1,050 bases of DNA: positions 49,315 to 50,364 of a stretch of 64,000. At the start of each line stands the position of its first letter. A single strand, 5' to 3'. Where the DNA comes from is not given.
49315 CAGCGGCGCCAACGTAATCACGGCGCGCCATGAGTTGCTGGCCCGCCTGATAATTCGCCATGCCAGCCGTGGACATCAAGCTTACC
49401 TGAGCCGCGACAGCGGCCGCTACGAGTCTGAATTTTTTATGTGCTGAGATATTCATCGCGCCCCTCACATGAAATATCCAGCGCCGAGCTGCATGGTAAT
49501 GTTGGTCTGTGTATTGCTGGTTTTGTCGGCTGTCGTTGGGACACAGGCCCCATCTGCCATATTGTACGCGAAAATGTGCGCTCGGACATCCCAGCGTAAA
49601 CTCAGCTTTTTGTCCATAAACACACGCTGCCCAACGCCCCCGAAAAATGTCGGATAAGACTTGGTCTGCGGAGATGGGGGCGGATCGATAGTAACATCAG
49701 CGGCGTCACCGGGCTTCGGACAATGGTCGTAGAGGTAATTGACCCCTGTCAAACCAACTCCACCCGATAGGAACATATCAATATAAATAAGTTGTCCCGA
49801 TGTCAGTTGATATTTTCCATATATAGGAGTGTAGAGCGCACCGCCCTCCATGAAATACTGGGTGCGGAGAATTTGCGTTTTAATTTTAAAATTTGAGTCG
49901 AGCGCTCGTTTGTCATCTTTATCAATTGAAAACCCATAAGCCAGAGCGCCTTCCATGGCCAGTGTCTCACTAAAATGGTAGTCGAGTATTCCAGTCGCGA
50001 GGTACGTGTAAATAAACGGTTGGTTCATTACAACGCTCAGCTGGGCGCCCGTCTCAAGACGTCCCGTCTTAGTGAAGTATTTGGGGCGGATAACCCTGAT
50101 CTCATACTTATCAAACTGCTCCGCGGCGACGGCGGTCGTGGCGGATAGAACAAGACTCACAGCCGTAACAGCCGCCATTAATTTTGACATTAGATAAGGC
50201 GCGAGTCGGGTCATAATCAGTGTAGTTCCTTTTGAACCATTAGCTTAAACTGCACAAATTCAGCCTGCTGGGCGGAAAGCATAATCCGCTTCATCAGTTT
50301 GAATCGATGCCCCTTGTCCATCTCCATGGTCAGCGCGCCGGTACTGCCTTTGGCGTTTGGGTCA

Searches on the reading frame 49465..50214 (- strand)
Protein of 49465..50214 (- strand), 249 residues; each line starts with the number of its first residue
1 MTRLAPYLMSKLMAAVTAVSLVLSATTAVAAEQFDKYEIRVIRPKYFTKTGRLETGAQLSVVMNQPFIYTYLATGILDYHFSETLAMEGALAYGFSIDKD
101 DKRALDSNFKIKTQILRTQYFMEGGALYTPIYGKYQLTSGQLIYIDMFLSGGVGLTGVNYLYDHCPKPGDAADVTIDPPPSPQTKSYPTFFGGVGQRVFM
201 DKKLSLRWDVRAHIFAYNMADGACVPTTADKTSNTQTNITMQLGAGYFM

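Call 30: search_protein_families(library=pfam, proteins=[window:49465-50214:-], max_evalue=0.001)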
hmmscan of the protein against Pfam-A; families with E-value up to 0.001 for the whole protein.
window:49465-50214:- (249 aa): 1 family
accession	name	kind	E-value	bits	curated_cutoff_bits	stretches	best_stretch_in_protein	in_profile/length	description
PF13505.12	OMP_b-brl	-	0.00094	19.8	28.7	0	61-232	42-158/175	Outer membrane protein beta-barrel domain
